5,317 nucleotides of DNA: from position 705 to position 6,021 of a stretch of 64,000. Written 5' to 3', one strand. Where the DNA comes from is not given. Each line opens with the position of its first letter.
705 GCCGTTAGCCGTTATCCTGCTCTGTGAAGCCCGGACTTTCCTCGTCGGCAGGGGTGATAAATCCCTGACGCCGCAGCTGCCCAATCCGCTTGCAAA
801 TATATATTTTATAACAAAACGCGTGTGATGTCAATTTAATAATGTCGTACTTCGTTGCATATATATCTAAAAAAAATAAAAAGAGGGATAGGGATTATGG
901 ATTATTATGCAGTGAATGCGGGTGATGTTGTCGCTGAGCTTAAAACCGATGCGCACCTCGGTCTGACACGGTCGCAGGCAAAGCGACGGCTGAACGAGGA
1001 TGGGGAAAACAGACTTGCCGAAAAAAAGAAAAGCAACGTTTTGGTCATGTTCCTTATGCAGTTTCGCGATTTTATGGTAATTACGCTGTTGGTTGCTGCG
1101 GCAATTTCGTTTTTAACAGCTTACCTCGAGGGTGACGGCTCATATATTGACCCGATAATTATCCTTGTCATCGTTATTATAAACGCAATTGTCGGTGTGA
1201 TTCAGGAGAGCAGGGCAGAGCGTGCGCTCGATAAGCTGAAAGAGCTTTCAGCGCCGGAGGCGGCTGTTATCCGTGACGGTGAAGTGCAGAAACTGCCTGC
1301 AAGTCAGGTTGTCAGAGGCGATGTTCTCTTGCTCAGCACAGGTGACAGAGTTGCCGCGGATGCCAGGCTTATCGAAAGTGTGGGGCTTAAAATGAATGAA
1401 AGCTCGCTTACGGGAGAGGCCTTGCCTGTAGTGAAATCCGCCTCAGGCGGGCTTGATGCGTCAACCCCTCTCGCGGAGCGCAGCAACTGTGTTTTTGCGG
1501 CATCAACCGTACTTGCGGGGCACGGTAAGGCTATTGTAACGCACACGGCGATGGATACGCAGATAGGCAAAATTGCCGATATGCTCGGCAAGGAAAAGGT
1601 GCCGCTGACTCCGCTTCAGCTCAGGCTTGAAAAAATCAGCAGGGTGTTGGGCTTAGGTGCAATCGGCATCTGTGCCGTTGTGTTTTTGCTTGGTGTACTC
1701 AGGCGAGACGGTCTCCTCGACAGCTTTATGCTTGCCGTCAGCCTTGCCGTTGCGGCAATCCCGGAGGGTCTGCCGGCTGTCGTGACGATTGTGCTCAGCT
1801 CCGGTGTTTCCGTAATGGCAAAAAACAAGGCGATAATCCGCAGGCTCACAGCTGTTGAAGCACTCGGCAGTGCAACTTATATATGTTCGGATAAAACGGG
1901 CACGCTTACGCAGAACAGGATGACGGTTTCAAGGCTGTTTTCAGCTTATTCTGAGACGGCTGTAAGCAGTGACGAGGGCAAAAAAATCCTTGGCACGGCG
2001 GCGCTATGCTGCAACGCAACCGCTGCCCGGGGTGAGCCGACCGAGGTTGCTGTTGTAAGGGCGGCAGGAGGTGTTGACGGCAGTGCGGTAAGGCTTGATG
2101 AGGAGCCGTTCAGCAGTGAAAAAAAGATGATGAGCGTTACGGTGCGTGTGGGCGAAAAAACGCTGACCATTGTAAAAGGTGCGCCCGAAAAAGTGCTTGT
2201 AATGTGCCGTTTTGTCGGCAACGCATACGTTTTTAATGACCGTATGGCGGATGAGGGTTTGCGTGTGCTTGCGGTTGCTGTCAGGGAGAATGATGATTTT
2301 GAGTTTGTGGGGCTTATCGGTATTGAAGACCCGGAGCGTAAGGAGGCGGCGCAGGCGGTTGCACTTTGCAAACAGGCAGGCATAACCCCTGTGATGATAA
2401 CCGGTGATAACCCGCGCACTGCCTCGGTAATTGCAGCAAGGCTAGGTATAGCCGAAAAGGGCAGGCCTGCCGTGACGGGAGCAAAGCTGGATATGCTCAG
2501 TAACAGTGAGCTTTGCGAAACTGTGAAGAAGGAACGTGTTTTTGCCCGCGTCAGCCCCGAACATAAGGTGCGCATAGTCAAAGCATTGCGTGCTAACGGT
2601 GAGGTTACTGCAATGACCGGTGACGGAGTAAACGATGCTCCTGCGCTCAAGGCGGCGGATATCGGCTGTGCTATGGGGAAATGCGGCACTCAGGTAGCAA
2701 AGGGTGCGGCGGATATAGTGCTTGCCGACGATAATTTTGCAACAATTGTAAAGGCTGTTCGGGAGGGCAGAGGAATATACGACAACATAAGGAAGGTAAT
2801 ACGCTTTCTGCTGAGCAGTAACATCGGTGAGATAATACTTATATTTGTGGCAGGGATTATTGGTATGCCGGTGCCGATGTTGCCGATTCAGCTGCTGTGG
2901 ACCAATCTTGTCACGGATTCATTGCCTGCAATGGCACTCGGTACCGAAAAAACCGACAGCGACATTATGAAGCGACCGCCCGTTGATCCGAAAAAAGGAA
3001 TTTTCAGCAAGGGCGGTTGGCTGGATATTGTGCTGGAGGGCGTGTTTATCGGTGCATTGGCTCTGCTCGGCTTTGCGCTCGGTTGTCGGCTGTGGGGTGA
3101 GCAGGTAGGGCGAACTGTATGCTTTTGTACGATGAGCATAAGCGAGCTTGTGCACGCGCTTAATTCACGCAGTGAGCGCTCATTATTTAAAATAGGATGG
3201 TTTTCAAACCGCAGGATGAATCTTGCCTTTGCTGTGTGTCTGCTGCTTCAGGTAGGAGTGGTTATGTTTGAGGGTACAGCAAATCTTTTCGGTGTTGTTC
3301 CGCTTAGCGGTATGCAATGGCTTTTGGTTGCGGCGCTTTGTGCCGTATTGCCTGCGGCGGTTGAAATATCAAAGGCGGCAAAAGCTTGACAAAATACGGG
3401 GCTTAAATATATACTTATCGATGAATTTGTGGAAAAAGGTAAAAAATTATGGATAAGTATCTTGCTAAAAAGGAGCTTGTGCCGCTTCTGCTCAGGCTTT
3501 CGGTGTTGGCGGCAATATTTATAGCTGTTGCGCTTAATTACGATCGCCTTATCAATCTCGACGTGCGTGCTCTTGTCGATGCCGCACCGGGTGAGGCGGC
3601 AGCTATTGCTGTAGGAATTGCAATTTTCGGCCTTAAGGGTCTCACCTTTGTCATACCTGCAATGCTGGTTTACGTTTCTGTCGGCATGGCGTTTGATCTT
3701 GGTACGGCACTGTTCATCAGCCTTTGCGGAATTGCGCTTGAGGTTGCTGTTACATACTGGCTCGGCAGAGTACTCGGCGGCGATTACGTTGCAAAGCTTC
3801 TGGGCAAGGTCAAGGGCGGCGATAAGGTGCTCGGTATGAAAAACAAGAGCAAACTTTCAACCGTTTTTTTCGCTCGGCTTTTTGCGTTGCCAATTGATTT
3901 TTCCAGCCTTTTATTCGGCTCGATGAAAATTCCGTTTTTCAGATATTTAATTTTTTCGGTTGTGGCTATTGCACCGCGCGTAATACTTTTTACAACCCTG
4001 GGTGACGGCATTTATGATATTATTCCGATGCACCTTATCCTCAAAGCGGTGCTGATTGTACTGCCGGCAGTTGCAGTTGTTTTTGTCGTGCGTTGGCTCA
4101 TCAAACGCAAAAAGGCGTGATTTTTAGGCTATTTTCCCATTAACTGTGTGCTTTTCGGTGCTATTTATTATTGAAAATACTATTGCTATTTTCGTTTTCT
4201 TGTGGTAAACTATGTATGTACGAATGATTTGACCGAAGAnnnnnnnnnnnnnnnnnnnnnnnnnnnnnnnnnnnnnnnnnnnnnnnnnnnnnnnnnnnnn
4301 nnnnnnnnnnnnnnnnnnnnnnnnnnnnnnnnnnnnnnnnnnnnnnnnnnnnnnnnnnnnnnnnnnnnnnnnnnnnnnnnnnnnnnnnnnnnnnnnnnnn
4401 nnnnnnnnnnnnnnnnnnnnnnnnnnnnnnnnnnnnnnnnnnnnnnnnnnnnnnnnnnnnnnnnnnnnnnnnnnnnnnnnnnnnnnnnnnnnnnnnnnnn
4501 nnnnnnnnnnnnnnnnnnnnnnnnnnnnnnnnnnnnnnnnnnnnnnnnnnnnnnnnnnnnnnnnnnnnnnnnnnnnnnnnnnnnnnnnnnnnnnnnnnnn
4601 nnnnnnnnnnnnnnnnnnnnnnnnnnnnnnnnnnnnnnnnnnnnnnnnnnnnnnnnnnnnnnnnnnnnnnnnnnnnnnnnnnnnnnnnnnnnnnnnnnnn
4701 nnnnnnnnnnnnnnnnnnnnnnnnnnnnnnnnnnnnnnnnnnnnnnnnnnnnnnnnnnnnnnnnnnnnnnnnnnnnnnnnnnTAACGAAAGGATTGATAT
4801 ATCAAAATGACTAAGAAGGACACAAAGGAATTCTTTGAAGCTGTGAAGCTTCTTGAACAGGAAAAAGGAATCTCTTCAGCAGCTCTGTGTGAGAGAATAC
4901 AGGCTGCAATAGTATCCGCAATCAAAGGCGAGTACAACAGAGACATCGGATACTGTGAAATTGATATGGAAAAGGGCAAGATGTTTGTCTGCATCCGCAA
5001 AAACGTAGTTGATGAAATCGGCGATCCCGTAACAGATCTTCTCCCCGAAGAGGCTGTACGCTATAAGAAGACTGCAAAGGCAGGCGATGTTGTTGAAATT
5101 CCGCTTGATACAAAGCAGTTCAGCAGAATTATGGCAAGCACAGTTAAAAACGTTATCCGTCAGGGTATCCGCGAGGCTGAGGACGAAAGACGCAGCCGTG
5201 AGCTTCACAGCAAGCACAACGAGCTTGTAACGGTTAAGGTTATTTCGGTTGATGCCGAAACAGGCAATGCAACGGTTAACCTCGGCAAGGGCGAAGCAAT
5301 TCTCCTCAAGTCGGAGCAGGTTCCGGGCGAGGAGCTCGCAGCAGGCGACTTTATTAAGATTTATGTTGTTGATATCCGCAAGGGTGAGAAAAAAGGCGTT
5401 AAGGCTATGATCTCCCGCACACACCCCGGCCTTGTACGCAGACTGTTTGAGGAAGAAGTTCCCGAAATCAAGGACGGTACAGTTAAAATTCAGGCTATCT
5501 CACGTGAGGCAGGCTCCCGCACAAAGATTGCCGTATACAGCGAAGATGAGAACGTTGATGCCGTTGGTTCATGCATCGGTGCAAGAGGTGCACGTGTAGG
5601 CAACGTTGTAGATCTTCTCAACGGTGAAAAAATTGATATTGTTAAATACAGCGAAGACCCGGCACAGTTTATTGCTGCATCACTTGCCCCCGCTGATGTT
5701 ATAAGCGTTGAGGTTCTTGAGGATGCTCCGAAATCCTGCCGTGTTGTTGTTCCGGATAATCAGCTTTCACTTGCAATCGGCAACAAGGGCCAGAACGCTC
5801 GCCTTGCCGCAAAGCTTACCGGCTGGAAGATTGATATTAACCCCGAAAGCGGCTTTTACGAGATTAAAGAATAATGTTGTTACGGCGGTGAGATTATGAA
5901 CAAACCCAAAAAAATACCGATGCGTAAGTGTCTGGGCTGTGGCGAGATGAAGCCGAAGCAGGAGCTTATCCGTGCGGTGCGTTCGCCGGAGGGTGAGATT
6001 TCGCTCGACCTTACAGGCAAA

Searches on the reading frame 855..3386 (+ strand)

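Call 59: search_protein_families(library=pfam, max_evalue=0.00001, proteins=[window:855-3386:+])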
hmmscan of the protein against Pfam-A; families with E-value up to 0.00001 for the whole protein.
window:855-3386:+ (844 aa): 5 families
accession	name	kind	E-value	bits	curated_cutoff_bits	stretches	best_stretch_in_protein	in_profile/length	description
PF00689.26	Cation_ATPase_C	-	7.5e-51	172.8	27.3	1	672-841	1-174/175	Cation transporting ATPase, C-terminus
PF00122.25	E1-E2_ATPase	-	4.9e-48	163.5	28.1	1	130-324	1-181/181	E1-E2 ATPase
PF00702.32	Hydrolase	-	3.5e-22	80.2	26.4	1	343-602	4-191/191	haloacid dehalogenase-like hydrolase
PF00690.31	Cation_ATPase_N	-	2.1e-18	66.2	20.4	1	19-85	3-69/69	Cation transporter/ATPase, N-terminus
PF13246.12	Cation_ATPase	-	1.2e-08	35.3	21.7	1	391-453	19-90/91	Cation transport ATPase (P-type)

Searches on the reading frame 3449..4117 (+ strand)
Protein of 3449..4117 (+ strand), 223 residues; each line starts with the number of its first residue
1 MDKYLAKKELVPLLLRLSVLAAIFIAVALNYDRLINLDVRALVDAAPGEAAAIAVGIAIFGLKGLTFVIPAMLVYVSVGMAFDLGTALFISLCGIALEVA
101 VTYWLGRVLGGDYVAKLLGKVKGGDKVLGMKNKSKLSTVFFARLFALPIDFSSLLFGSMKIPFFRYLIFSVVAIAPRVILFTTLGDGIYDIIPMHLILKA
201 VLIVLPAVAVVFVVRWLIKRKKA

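Call 59: search_protein_families(library=pfam, max_evalue=0.00001, proteins=[window:3449-4117:+])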
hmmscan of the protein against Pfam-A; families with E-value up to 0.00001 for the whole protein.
window:3449-4117:+ (223 aa): 1 family
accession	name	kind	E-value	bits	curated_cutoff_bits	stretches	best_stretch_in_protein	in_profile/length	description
PF09335.16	VTT_dom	-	2.2e-14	54.4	33.9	1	69-186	1-122/123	VTT domain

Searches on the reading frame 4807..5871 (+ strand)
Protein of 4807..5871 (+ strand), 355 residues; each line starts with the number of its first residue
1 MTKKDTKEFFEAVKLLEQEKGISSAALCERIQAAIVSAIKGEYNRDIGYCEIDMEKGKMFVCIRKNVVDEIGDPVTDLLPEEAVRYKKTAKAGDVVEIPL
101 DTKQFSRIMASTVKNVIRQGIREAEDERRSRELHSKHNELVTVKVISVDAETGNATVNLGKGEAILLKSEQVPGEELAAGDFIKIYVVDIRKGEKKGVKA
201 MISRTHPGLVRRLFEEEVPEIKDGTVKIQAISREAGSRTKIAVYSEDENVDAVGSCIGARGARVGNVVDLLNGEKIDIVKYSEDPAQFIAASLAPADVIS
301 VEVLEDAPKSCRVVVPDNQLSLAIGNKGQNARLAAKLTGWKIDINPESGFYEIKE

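Call 59: search_protein_families(library=pfam, max_evalue=0.00001, proteins=[window:4807-5871:+])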
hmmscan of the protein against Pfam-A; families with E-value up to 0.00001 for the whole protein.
window:4807-5871:+ (355 aa): 2 families
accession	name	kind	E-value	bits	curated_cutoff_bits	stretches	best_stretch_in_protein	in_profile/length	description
PF13184.12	KH_5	-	1.4e-28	99.3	27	1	235-303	1-69/69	NusA-like KH domain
PF08529.16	NusA_N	-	1.2e-26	93.7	23.8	1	8-126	1-118/119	NusA N-terminal domain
